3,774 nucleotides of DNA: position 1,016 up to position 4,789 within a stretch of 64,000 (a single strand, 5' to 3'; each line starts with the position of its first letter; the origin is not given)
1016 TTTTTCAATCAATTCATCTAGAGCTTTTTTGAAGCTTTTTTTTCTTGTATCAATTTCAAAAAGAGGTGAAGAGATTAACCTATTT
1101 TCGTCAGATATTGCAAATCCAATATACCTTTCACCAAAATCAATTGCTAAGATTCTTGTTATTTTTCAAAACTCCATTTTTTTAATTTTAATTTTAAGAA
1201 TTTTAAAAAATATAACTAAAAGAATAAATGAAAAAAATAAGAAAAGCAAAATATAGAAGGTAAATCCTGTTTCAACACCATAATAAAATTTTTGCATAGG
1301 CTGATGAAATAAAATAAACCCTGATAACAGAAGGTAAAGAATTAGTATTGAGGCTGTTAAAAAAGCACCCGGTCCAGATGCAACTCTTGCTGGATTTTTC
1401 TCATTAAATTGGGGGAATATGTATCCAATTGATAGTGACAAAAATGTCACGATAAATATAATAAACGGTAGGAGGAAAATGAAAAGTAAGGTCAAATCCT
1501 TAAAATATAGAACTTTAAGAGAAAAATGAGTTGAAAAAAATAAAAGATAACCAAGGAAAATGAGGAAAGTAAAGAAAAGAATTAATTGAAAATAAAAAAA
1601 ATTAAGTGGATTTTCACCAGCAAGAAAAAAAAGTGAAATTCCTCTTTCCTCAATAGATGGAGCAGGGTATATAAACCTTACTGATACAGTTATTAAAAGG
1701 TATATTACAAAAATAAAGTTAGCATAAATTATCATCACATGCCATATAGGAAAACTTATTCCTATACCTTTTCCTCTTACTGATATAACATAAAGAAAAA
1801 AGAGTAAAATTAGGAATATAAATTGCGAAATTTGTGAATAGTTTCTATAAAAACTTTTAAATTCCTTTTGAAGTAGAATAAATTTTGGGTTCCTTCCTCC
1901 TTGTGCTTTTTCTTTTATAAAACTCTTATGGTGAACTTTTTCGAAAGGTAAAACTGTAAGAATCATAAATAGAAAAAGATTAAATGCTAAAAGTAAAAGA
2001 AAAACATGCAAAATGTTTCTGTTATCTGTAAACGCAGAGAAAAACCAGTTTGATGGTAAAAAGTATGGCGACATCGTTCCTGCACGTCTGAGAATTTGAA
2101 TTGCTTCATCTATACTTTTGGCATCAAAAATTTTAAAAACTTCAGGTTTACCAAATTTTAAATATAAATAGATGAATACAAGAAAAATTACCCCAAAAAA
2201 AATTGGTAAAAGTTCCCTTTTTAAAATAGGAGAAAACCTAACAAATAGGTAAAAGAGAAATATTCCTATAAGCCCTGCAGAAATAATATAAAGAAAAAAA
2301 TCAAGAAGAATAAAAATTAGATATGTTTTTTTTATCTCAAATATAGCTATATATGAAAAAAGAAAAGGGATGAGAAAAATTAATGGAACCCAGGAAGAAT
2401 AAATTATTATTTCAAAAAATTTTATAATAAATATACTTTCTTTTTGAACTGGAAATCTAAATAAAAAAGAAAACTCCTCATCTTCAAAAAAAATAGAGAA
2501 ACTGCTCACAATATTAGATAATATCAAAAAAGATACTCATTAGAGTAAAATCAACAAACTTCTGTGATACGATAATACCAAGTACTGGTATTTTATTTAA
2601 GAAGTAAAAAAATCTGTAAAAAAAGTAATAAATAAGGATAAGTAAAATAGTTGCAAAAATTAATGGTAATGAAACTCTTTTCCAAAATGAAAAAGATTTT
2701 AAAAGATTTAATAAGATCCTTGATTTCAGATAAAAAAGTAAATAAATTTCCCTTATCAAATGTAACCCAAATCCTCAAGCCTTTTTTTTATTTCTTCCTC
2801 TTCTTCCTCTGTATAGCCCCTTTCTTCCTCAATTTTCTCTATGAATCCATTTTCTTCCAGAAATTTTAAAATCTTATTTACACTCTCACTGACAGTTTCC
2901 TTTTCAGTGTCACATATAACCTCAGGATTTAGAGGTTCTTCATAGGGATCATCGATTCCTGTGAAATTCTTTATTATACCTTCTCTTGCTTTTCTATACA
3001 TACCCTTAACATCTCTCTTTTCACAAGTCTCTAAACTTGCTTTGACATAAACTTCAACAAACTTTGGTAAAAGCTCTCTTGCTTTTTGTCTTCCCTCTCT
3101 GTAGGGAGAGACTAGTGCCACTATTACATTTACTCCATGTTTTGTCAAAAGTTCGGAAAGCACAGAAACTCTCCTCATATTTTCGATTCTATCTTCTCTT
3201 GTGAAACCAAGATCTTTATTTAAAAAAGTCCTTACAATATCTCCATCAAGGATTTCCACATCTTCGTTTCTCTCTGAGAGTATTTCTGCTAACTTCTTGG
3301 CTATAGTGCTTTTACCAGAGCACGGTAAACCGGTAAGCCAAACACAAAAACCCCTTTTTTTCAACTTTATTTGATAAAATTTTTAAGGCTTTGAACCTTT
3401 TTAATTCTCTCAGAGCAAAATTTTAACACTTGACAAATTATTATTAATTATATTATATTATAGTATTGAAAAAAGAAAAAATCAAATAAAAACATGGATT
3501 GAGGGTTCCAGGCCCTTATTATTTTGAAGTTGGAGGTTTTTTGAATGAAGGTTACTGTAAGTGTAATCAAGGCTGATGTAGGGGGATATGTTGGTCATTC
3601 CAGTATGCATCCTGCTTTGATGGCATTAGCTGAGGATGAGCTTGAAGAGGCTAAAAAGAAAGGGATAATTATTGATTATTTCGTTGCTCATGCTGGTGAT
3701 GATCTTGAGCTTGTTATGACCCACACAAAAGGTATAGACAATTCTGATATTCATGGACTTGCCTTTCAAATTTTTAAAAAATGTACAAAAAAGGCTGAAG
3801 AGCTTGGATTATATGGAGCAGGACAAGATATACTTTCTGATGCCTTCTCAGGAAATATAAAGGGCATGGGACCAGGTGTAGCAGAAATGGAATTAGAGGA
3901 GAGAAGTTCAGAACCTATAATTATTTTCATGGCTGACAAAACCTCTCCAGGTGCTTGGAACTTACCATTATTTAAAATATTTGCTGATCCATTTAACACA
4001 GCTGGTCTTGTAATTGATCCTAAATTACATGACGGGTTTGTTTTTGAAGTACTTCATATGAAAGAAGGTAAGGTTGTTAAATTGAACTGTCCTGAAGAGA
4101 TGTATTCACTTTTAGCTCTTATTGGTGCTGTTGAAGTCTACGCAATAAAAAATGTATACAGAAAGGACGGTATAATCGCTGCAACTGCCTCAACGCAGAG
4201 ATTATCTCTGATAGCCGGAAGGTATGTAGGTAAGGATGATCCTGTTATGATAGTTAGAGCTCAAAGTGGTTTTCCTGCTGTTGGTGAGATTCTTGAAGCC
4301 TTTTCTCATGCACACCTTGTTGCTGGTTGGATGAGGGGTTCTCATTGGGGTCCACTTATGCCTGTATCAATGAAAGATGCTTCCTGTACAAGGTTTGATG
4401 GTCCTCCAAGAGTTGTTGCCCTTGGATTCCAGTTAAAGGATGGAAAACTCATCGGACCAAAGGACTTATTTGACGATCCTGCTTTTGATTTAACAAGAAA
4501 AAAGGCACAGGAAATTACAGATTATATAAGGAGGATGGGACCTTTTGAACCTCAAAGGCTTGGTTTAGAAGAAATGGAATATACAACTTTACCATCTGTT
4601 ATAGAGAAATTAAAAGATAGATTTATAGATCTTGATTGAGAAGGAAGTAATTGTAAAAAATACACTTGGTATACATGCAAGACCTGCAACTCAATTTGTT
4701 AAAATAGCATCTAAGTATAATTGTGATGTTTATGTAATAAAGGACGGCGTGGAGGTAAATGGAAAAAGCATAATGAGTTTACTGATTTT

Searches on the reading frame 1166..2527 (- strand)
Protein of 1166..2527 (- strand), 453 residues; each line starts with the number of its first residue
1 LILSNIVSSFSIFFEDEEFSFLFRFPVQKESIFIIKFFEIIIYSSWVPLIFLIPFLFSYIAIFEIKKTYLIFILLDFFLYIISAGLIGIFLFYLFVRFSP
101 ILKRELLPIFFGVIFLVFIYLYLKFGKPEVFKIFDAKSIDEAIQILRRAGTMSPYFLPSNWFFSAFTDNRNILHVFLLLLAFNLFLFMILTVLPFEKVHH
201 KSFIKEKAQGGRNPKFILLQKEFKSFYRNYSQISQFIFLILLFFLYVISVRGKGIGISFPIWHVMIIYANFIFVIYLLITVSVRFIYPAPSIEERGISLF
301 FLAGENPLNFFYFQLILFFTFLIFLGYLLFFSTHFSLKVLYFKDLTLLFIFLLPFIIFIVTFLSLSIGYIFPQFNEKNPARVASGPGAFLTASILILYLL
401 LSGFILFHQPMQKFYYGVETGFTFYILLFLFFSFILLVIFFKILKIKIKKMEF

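Call 52: search_protein_families(library=pfam, proteins=[window:1166-2527:-], max_evalue=0.00001)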
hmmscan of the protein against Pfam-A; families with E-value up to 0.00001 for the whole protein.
window:1166-2527:- (453 aa): 1 family
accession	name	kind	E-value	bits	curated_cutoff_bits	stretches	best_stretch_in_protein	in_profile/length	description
PF16949.11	ABC_tran_2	-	1.5e-33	116.9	25.7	2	2-212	62-272/542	Putative ATP-binding cassette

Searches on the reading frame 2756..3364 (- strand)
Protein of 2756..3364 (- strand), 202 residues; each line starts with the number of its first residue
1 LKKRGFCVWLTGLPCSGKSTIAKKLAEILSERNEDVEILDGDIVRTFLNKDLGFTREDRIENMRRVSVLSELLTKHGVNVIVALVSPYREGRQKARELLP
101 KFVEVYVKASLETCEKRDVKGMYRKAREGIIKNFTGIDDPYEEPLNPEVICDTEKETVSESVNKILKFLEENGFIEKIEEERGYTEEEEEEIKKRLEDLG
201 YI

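Call 25: search_protein_families(library=pfam, proteins=[window:2756-3364:-])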
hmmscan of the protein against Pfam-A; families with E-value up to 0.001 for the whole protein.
window:2756-3364:- (202 aa): 6 families
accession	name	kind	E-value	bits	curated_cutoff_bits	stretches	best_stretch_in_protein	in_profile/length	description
PF01583.26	APS_kinase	-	4.4e-61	205.8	21.1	1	4-152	1-152/152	Adenylylsulphate kinase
PF08433.16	KTI12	-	1.8e-10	41.2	22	1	8-121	4-119/271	Chromatin associated protein KTI12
PF13671.12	AAA_33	-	1.5e-08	35.5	27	1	8-119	2-116/143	AAA domain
PF13238.12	AAA_18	-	5.1e-08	33.9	29.4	1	9-117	2-107/128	AAA domain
PF13207.12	AAA_17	-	0.00051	20.8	27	0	11-67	1-50/136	AAA domain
PF10609.15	ParA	-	0.00073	19.5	27.1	0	17-60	16-59/246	NUBPL iron-transfer P-loop NTPase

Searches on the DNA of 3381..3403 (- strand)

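Call 45: build_rna_model(alignment_id=A2, structure=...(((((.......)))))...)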
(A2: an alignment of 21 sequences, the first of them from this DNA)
Model R1 built from alignment A2 (21 sequences, 23 columns); structure: as given.
model positions 23; base pairs 5; branch points 0; effective number of sequences 21; information 0.896 bits per position. Calibrated on 0.2 Mb of random sequence (short: E-values are rough).
structure used (alignment columns):
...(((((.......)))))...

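Call 46: search_with_rna_model(model_id=R1, source=window, filters=off, max_evalue=10)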
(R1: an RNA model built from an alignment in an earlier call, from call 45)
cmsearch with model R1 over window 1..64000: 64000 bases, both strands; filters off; matches with E-value up to 10: 43.
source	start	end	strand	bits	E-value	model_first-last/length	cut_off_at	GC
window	13632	13654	+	25.6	0.00046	1-23/23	no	0.35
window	59048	59070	-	24.6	0.00083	1-23/23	no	0.3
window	50115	50137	-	24.5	0.00086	1-23/23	no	0.3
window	31817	31839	-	23.7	0.0014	1-23/23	no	0.35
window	3381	3403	-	23.5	0.0016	1-23/23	no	0.26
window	54754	54776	-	23.2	0.0019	1-23/23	no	0.26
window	3498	3520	+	20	0.013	1-23/23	no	0.48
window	1484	1505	+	15.4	0.18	1-23/23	no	0.27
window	18777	18799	+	15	0.23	1-23/23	no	0.26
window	4524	4557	-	14.1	0.41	1-23/23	no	0.41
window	31084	31112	-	13.6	0.53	1-23/23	no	0.34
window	8814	8839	+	12.1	1.3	1-23/23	no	0.23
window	734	757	-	11.8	1.6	1-23/23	no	0.33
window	23790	23812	+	11.6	1.7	1-23/23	no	0.3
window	54864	54884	-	11.2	2.2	1-23/23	no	0.38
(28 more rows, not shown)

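Call 49: search_with_rna_model(model_id=R1, sources=[L081, L082, L088, L089, L091, L094, L174, L001, L095, L175], max_evalue=1)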
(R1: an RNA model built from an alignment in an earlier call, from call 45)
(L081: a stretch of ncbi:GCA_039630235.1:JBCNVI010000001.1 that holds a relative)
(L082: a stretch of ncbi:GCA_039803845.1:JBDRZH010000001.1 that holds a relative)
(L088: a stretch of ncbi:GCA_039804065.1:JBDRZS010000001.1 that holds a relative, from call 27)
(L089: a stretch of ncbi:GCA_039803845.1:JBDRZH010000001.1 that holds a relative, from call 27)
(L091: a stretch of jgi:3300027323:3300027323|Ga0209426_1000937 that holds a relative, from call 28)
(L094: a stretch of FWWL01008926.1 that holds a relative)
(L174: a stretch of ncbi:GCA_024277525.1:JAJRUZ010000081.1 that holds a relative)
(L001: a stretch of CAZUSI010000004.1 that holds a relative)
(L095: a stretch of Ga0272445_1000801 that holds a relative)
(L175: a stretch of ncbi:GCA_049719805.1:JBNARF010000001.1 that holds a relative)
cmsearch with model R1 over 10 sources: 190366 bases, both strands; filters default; matches with E-value up to 1: 25.
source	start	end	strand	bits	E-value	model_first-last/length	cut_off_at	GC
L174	6502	6524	+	29.3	0.00016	1-23/23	no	0.22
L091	9958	9980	+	28.7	0.00022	1-23/23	no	0.35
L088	9861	9883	-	28.1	0.00031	1-23/23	no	0.35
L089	9861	9883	-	28.1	0.00031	1-23/23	no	0.35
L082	1001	1023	+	27.5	0.00044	1-23/23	no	0.26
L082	5291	5313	+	25.7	0.0013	1-23/23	no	0.39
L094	25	47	+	23.6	0.0045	1-23/23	no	0.3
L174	889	911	-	23.5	0.0047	1-23/23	no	0.52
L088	9956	9978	+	23.1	0.006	1-23/23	no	0.35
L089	9956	9978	+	23.1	0.006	1-23/23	no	0.35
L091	9844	9866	-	21.6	0.014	1-23/23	no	0.48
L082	9962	9984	+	21.2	0.019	1-23/23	no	0.43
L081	9954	9976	+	20.1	0.036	1-23/23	no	0.52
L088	20183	20205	+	19.9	0.04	1-23/23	no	0.52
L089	20207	20229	+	19.9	0.04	1-23/23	no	0.52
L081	6087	6109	+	19.7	0.045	1-23/23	no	0.48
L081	1790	1812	+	19.5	0.049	1-23/23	no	0.39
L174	4272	4294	-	18.2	0.11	1-23/23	no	0.39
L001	5621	5645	+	16.4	0.31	1-23/23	no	0.36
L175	1832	1854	-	15.3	0.6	1-23/23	no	0.7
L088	7216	7238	-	15.2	0.62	1-23/23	no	0.35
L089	7216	7238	-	15.2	0.62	1-23/23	no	0.35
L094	5827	5849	-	15.2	0.63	1-23/23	no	0.48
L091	7172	7194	-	14.6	0.89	1-23/23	no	0.52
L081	1867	1889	+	14.5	0.95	1-23/23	no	0.35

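Call 59: search_with_rna_model(model_id=R1, sources=[L177, L178, L179, L180], max_evalue=2, filters=off)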
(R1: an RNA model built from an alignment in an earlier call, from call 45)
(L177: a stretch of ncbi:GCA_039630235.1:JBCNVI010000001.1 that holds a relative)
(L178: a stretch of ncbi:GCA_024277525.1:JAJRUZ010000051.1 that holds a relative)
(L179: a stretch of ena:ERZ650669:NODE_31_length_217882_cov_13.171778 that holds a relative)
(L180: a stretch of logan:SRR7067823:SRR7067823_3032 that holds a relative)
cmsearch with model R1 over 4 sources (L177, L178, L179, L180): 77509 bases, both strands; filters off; matches with E-value up to 2: 14.
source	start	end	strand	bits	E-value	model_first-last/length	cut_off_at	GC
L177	12566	12588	-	21.3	0.0071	1-23/23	no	0.35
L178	14725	14747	-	20.2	0.013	1-23/23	no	0.48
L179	12547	12569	-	18.1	0.046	1-23/23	no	0.52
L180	6531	6553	-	18.1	0.046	1-23/23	no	0.52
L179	5983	6005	+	16.5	0.12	1-23/23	no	0.57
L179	14442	14464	-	16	0.16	1-23/23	no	0.17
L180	8426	8448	-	16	0.16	1-23/23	no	0.17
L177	15490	15512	+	15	0.29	1-23/23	no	0.35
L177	11773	11791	+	13.6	0.63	1-23/23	no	0.37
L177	19965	19990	-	12.4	1.3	1-23/23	no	0.23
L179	11701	11732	-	12.2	1.5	1-23/23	no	0.5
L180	5685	5716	-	12.2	1.5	1-23/23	no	0.5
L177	9006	9035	-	11.9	1.8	1-23/23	no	0.37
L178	3095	3121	-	11.8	1.8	1-23/23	no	0.3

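Call 71: search_with_rna_model(model_id=R1, source=L181, max_evalue=2, filters=off, show_alignments=4)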
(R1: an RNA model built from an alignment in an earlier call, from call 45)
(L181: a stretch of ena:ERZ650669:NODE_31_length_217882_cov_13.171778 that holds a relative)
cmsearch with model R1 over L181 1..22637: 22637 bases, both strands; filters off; matches with E-value up to 2: 14.
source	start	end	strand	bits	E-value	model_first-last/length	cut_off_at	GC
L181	9956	9978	+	25.3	0.00019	1-23/23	no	0.3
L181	5232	5254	+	19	0.0079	1-23/23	no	0.35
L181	6622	6644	+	14.3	0.13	1-23/23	no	0.43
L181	816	838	-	13.8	0.17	1-23/23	no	0.43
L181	13634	13654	-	13.3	0.23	1-23/23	no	0.33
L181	11969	11990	-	13.3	0.23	1-23/23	no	0.32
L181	17959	17978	+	13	0.27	1-23/23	no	0.4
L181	16158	16188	-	11.6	0.6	1-23/23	no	0.42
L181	16237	16258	-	11.5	0.66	1-23/23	no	0.27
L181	6589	6618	+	11.3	0.75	1-23/23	no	0.3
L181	13491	13515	+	10.7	1.1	1-23/23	no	0.36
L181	6028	6050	-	10.7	1.1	1-23/23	no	0.35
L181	4496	4518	-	10.2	1.4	1-23/23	no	0.26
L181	18048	18075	-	10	1.5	1-23/23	no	0.29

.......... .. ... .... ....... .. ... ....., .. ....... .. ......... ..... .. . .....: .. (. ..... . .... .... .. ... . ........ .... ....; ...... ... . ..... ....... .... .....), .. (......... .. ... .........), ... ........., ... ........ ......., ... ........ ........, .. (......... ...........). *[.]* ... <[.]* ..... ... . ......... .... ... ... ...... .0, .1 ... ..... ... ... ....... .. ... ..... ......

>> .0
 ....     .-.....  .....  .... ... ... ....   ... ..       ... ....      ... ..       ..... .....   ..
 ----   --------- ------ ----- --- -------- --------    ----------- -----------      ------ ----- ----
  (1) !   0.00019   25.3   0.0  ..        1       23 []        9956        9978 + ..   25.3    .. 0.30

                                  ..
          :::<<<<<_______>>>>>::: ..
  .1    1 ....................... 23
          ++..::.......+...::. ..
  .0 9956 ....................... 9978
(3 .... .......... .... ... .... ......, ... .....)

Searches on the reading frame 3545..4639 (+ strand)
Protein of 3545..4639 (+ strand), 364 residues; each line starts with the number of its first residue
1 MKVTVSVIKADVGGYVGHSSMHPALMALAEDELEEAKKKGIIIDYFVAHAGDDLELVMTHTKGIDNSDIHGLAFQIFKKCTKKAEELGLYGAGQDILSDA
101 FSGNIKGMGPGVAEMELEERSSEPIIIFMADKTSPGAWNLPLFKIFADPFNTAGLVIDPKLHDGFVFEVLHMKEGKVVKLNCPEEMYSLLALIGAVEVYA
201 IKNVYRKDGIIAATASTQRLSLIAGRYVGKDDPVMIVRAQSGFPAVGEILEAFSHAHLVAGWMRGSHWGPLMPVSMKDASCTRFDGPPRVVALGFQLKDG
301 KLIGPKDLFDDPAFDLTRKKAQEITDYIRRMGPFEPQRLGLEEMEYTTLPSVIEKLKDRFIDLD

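Call 25: search_protein_families(library=pfam, proteins=[window:3545-4639:+])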
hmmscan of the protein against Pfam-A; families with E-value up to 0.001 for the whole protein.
window:3545-4639:+ (364 aa): 1 family
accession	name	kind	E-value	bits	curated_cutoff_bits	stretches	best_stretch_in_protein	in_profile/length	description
PF01950.21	FBPase_3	-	6.8e-182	604.9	25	1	2-360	1-360/361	Fructose-1,6-bisphosphatase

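Call 26: find_homologous_proteins(query=window:3545-4639:+, max_evalue=1e-120)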
Query window:3545-4639:+ (364 aa): 7812 proteins with E <= 1e-120 among 8000 candidates; the best 120 are listed.
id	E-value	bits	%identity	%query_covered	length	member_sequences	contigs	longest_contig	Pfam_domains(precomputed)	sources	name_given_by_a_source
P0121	5.9e-224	761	90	100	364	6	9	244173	PF01950.22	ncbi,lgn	ncbi:MAG: fructose-1,6-bisphosphate aldolase/phosphatase [candidate division WOR-3 bacterium]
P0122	3.4e-222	755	90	100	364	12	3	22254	PF01950.22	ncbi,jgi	-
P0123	7.7e-196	668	79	99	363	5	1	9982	PF01950.22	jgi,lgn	-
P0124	1.1e-194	665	79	99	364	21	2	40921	PF01950.22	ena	-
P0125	2.4e-178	611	73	100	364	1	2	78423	PF01950.22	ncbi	-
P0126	6.5e-177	606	72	100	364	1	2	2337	PF01950.22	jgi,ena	-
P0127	8.8e-177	606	73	100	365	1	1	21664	PF01950.22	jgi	-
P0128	1.6e-176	605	73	100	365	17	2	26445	PF01950.22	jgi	-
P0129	2.5e-176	604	73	100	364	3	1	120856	PF01950.22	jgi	jgi:fructose 1,6-bisphosphate aldolase/phosphatase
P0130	2.6e-176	604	73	99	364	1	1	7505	PF01950.22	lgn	-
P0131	2.7e-176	604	73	99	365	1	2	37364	PF01950.22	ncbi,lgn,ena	-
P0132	3.5e-176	604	72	100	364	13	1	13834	PF01950.22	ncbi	-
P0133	5.0e-176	603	73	100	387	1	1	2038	PF01950.22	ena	-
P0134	5.9e-176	603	72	100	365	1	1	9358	PF01950.22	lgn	-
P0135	6.8e-176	603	72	100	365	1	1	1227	PF01950.22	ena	-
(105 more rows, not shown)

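Call 27: find_encoding_contigs(protein=P0121, flank=10000, max_places=3)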
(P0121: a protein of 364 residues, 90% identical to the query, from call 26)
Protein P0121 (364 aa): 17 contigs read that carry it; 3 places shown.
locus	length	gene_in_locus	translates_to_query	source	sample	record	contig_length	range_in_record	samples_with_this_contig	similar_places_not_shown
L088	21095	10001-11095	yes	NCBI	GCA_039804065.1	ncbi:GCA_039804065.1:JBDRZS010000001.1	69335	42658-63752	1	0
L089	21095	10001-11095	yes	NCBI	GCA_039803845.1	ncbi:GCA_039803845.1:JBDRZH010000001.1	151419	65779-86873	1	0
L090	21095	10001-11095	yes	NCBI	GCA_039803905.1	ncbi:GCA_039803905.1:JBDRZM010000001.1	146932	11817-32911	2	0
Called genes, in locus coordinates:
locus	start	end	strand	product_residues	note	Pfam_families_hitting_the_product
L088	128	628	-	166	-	PF07998:Peptidase_M54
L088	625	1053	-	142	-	PF02367:TsaE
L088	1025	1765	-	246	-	PF03309:Pan_kinase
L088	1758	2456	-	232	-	PF03099:BPL_LplA_LipB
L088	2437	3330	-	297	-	PF02899:Phage_int_SAM_1, PF13495:Phage_int_SAM_4 (weak), PF00589:Phage_integrase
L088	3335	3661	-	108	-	PF07883:Cupin_2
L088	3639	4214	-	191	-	-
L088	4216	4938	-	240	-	PF03740:PdxJ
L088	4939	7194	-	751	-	PF00390:malic, PF03949:Malic_M, PF01515:PTA_PTB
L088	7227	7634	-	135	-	PF03652:RuvX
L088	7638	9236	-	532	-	PF16949:ABC_tran_2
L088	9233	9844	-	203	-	PF01583:APS_kinase, PF08433:KTI12, PF13671:AAA_33, PF13238:AAA_18 (weak)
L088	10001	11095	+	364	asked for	PF01950:FBPase_3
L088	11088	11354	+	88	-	PF00381:PTS-HPr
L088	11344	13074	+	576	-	PF05524:PEP-utilisers_N, PF00391:PEP-utilizers, PF02896:PEP-utilizers_C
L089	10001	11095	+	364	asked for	PF01950:FBPase_3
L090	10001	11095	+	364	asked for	PF01950:FBPase_3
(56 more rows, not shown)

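Call 28: find_encoding_contigs(protein=P0122, flank=10000, max_places=3)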
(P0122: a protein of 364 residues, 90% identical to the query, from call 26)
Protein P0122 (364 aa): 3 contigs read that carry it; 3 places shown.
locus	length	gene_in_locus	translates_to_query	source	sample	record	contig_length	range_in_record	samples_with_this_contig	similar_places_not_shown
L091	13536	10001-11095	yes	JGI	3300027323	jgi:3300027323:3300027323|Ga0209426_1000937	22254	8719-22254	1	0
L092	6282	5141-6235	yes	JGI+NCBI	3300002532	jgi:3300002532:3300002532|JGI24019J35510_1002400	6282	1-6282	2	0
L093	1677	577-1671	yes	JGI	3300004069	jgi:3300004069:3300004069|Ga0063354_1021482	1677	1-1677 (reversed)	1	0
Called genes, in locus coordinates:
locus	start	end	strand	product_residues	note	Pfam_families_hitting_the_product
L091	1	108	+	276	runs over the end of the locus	PF02388:FemAB (faint), PF13480:Acetyltransf_6 (faint)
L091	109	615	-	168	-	PF07998:Peptidase_M54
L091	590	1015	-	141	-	PF02367:TsaE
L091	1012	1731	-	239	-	PF03309:Pan_kinase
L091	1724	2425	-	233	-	PF03099:BPL_LplA_LipB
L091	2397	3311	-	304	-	PF02899:Phage_int_SAM_1, PF13495:Phage_int_SAM_4, PF00589:Phage_integrase, PF22823:MrpR_C_cat (weak)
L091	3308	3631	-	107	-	PF07883:Cupin_2, PF16867:DMSP_lyase (weak)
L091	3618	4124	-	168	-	-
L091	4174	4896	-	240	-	PF03740:PdxJ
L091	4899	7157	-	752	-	PF00390:malic, PF03949:Malic_M, PF01515:PTA_PTB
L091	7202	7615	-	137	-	PF03652:RuvX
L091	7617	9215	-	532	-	PF16949:ABC_tran_2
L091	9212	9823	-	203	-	PF01583:APS_kinase, PF08433:KTI12, PF13671:AAA_33, PF13238:AAA_18 (weak)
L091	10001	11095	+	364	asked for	PF01950:FBPase_3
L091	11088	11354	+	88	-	PF00381:PTS-HPr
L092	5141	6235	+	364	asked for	PF01950:FBPase_3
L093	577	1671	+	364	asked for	PF01950:FBPase_3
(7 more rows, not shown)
